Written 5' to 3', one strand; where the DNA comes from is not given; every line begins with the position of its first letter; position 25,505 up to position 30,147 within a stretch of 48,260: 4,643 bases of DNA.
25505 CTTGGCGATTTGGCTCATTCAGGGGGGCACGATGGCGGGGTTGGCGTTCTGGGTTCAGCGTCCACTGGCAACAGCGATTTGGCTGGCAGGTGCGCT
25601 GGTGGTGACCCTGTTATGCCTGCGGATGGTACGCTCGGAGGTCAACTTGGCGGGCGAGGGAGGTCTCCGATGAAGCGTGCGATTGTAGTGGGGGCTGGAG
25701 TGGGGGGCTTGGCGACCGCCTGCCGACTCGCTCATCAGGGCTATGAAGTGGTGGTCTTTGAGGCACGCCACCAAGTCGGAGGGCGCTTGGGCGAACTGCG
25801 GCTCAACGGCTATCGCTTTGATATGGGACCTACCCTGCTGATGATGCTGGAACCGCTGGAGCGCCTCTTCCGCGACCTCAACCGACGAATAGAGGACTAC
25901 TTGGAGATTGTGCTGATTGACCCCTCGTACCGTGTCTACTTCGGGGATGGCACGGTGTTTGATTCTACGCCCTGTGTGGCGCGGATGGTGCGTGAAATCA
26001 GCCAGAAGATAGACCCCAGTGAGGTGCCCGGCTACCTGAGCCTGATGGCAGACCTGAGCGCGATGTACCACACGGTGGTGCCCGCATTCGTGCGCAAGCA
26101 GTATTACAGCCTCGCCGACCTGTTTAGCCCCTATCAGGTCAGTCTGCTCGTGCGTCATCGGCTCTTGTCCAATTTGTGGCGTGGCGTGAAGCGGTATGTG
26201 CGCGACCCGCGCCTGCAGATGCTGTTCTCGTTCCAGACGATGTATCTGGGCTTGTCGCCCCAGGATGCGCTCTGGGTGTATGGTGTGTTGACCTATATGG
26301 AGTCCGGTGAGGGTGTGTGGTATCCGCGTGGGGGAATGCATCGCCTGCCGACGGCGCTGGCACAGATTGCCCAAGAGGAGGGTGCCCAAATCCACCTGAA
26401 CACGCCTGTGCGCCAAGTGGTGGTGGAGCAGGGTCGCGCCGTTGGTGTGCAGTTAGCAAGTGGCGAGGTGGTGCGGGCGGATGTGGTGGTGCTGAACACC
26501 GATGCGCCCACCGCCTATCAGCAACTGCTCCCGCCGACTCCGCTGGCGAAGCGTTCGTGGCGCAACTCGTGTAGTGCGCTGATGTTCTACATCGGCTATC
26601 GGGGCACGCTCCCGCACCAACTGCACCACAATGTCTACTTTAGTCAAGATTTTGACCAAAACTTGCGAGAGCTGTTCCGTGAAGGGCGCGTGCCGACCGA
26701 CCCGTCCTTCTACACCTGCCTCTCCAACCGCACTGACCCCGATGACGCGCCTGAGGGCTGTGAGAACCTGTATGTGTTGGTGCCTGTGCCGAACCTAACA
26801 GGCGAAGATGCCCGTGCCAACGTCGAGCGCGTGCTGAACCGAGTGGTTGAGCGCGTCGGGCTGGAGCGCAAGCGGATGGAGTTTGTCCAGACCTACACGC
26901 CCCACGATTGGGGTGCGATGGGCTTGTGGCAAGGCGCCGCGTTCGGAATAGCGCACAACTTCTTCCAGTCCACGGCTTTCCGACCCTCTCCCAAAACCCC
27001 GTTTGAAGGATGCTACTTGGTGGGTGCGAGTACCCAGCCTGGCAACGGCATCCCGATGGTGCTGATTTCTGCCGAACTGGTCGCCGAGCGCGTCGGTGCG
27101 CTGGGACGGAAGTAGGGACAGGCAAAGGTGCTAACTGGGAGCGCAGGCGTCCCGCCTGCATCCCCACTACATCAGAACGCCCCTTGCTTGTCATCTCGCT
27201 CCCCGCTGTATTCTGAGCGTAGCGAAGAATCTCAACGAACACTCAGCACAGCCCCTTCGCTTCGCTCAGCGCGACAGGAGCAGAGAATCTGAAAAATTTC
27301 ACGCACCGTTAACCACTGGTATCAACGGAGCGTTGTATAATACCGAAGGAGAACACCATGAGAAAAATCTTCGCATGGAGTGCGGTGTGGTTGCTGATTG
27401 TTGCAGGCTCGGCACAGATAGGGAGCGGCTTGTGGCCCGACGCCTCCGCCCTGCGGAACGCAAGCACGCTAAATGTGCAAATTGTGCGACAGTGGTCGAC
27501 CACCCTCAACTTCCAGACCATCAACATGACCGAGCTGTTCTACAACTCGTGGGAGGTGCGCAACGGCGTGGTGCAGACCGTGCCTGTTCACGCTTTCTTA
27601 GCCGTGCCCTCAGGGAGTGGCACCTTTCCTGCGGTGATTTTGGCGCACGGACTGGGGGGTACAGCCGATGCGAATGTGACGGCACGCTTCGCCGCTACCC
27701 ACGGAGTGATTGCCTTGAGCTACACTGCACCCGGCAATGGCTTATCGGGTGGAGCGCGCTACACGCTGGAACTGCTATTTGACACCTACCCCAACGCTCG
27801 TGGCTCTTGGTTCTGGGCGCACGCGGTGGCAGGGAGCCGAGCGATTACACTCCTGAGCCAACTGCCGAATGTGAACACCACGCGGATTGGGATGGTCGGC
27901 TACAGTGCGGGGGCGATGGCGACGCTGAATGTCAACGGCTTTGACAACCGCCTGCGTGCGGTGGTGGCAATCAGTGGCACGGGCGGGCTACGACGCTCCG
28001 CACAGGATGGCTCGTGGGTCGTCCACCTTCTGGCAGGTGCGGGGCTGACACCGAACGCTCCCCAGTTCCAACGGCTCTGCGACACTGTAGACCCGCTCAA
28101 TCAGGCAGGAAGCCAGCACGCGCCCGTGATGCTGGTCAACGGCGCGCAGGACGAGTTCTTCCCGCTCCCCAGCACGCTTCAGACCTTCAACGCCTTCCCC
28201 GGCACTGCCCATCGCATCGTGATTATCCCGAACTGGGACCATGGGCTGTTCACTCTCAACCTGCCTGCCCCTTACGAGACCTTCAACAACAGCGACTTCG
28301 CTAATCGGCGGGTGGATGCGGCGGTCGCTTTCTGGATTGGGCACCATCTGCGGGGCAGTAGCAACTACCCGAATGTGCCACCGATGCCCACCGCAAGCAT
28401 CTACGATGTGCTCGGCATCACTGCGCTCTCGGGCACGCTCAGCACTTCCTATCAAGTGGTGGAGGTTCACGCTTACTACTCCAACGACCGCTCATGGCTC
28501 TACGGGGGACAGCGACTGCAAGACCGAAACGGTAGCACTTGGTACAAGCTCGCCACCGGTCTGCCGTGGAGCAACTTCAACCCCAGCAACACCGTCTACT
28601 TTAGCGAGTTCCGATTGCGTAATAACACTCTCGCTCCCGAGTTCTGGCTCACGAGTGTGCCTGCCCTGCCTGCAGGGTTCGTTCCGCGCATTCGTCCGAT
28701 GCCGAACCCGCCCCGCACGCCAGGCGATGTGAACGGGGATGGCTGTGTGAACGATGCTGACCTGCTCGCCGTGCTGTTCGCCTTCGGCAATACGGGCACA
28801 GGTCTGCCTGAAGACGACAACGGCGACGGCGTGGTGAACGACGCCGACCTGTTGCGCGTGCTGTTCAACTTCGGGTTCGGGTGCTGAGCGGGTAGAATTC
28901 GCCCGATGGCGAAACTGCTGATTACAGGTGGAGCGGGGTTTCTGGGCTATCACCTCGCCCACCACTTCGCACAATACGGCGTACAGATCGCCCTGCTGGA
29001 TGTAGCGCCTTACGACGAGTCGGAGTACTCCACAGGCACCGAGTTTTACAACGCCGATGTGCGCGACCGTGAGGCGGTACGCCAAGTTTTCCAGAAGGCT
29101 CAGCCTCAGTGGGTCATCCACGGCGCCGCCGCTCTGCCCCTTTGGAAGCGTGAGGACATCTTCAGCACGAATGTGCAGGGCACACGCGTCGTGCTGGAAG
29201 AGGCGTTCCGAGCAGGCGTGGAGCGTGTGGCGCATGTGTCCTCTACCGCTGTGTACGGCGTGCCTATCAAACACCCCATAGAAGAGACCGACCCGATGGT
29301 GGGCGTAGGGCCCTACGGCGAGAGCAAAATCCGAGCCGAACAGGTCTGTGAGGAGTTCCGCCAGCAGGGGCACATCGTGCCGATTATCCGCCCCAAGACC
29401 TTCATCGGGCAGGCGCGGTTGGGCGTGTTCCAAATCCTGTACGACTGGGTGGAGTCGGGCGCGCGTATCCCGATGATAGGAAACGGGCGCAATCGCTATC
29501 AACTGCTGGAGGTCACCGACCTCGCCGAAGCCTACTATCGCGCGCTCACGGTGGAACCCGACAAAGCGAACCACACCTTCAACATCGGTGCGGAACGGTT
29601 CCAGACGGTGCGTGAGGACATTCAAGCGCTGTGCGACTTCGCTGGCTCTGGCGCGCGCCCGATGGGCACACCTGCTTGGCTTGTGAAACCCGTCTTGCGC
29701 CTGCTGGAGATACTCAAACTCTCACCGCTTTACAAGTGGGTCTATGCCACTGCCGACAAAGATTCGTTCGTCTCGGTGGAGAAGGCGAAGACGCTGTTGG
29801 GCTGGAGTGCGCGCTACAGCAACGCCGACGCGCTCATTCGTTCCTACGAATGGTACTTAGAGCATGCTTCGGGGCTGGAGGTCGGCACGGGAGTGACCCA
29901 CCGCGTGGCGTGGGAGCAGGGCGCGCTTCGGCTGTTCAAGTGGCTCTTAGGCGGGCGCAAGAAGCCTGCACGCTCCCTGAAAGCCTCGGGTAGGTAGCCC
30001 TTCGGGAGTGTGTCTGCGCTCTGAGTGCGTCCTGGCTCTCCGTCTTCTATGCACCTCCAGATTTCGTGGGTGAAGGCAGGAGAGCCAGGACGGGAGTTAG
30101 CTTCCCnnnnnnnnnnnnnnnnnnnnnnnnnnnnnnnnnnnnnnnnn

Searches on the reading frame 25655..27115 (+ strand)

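Call 27: search_protein_families(library=pfam, proteins=[window:25655-27115:+], max_evalue=0.00001)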
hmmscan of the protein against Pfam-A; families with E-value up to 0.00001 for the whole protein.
window:25655-27115:+ (486 aa): 7 families
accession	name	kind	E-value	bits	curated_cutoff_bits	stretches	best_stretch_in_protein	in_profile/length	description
PF01593.30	Amino_oxidase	-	4e-45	155.3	19.8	1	17-480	2-442/443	Flavin containing amine oxidoreductase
PF01266.30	DAO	-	1e-16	61.9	27.9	2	218-287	135-207/353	FAD dependent oxidoreductase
PF13450.12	NAD_binding_8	-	2.8e-16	60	21.9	1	11-74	1-67/68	NAD(P)-binding Rossmann-like domain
PF07992.20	Pyr_redox_2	-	8.6e-08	32.4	26.1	0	8-44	2-39/291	Pyridine nucleotide-disulphide oxidoreductase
PF00890.30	FAD_binding_2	-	2.1e-07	30.9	20.4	0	9-44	2-37/414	FAD binding domain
PF12831.13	FAD_oxidored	-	3.1e-07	30.5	27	0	10-45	3-38/416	FAD dependent oxidoreductase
PF03486.20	HI0933_like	-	4.4e-07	30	50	0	8-44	2-38/244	HI0933-like protein Rossmann domain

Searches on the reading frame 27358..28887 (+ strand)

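Call 27: search_protein_families(library=pfam, proteins=[window:27358-28887:+], max_evalue=0.00001)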
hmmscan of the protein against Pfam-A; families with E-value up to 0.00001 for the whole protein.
window:27358-28887:+ (509 aa): 4 families
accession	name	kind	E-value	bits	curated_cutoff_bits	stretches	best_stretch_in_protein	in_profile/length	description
PF02129.25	Peptidase_S15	-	1.4e-07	31.9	23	0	77-217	5-139/262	X-Pro dipeptidyl-peptidase (S15 family)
PF10142.15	PhoPQ_related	-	4.9e-07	29.2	20.3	1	233-299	240-305/367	PhoPQ-activated pathogenicity-related protein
PF00326.27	Peptidase_S9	-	6.3e-07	29.5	22.6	1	166-297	55-189/213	Prolyl oligopeptidase family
PF01738.24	DLH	-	4.5e-06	26.8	21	0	78-307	2-198/217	Dienelactone hydrolase family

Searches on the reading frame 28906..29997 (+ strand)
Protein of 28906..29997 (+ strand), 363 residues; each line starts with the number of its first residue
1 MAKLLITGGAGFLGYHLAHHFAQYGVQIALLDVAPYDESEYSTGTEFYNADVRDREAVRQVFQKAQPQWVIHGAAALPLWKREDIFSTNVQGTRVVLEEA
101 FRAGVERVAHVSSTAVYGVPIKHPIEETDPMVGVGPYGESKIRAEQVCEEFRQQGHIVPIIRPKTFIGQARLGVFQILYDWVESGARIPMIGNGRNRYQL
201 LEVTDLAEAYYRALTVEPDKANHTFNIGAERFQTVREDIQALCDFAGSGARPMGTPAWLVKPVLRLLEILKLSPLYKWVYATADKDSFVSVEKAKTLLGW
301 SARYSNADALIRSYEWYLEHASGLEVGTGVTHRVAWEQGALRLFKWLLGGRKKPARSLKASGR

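Call 27: search_protein_families(library=pfam, proteins=[window:28906-29997:+], max_evalue=0.00001)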
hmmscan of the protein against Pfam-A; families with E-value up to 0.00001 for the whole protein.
window:28906-29997:+ (363 aa): 6 families
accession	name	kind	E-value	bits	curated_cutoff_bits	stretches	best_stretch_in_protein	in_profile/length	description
PF01370.27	Epimerase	-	4.9e-41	141.2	20.9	1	5-228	2-240/240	NAD dependent epimerase/dehydratase family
PF16363.11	GDP_Man_Dehyd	-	2.8e-24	86.6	27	1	5-306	1-325/332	GDP-mannose 4,6 dehydratase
PF04321.23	RmlD_sub_bind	-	1.2e-16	61.1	27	1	3-157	2-145/287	RmlD substrate binding domain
PF01073.25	3Beta_HSD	-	1.2e-15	57.7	22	1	5-199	1-214/280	3-beta hydroxysteroid dehydrogenase/isomerase family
PF07993.18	NAD_binding_4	-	2.5e-10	40.4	20.1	1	68-177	90-218/258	Male sterility protein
PF02719.21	Polysacc_synt_2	-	3.4e-09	36.7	20.2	1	4-113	1-128/293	Polysaccharide biosynthesis protein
